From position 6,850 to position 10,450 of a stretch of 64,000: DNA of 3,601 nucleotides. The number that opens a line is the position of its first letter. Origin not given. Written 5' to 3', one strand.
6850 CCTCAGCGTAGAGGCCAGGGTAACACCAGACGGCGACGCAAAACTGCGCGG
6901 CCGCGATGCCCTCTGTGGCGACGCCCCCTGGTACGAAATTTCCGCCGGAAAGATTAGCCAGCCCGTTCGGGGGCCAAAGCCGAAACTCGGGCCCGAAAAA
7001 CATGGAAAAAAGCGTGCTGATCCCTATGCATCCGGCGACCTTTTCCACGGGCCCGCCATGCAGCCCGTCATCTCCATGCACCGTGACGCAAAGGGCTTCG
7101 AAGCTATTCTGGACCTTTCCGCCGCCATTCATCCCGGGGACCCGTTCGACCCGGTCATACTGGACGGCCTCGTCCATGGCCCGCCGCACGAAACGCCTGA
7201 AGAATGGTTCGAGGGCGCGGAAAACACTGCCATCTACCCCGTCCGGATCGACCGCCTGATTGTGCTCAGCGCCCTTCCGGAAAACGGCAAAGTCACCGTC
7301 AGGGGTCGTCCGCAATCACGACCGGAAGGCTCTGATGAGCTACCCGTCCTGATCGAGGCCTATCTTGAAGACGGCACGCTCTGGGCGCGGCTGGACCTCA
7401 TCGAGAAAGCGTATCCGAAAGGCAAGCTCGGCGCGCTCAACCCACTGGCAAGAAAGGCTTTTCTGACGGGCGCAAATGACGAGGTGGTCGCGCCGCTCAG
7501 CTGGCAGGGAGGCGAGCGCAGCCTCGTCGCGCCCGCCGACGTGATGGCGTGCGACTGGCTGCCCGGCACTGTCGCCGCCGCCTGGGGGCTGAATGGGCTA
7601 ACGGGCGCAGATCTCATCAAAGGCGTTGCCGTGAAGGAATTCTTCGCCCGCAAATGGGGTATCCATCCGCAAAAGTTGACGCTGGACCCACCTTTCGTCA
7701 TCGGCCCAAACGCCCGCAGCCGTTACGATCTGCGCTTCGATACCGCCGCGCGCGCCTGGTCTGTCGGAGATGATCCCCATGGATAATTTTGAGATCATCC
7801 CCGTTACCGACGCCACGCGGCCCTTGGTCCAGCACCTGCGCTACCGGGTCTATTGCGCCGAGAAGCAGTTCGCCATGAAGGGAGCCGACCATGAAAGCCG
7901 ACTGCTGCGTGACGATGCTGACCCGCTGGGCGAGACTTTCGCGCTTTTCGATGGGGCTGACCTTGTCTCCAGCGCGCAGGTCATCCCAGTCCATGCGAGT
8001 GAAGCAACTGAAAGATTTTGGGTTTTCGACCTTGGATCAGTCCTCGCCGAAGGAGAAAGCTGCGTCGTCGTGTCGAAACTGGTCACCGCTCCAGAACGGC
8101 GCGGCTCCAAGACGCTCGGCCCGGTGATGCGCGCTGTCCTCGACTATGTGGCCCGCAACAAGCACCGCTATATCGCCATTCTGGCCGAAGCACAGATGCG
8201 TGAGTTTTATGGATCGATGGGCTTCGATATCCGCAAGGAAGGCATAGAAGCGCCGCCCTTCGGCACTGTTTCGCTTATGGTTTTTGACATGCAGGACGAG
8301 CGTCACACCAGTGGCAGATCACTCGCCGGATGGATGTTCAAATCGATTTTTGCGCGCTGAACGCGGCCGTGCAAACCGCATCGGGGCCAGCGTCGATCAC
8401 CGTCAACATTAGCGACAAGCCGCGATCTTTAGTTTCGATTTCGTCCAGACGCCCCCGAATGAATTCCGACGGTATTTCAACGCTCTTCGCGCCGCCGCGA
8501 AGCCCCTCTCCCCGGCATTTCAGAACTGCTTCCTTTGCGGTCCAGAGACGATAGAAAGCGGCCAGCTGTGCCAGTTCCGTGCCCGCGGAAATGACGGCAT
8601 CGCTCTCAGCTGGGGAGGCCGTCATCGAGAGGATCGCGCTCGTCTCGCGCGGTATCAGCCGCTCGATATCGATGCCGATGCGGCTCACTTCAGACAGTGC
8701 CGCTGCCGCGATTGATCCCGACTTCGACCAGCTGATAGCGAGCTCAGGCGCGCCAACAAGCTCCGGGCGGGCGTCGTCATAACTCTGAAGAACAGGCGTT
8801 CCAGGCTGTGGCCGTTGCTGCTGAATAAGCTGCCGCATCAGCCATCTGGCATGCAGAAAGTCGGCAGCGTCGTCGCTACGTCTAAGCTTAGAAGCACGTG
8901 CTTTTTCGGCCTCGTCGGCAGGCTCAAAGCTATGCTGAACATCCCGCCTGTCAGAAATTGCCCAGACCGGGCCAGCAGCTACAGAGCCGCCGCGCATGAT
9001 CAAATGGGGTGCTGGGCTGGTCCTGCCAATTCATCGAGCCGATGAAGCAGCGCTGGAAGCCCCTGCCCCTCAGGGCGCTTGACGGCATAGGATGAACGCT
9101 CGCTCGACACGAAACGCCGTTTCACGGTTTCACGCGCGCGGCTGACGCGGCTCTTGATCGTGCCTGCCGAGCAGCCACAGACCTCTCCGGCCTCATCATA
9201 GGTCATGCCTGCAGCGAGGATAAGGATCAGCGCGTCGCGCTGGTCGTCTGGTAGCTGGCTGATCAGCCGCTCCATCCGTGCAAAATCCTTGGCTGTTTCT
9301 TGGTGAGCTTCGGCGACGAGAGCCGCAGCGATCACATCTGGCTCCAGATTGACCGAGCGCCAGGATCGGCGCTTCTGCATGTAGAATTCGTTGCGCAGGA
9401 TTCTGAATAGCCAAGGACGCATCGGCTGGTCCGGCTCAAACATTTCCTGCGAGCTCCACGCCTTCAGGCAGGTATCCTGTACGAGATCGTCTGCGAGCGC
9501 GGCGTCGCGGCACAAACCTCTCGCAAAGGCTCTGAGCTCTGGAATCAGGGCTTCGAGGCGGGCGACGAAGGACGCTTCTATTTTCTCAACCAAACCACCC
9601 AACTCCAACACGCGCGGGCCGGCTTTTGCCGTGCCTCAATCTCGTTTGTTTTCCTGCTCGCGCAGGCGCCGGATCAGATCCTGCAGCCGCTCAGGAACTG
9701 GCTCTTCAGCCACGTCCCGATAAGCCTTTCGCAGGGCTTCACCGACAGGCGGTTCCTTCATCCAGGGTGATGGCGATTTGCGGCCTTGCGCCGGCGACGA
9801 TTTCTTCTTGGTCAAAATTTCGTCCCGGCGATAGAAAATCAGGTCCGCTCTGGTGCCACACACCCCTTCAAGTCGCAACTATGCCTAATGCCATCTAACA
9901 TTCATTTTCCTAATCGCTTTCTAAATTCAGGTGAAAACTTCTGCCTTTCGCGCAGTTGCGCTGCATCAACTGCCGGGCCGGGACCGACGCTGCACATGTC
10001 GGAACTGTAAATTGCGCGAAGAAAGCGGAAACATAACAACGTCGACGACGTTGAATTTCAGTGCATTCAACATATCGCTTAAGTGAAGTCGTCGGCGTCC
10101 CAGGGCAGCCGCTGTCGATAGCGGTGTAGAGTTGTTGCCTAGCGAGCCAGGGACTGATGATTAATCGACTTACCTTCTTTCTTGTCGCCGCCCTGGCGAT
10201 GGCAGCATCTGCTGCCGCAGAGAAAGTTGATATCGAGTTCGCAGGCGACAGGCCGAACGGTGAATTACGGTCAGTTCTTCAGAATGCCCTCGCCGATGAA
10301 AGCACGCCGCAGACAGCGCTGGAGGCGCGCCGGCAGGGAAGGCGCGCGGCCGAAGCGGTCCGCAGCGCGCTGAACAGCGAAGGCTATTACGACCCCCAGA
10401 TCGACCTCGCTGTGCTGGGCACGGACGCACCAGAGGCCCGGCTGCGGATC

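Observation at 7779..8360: Stand-alone FeeM/LuxI-like GNAT translationally coupled to the PKS: possible amide-forming off-loading step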

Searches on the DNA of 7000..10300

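Call 76: search_rna_families(source=window, start=7000, end=10300, threshold=gathering)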
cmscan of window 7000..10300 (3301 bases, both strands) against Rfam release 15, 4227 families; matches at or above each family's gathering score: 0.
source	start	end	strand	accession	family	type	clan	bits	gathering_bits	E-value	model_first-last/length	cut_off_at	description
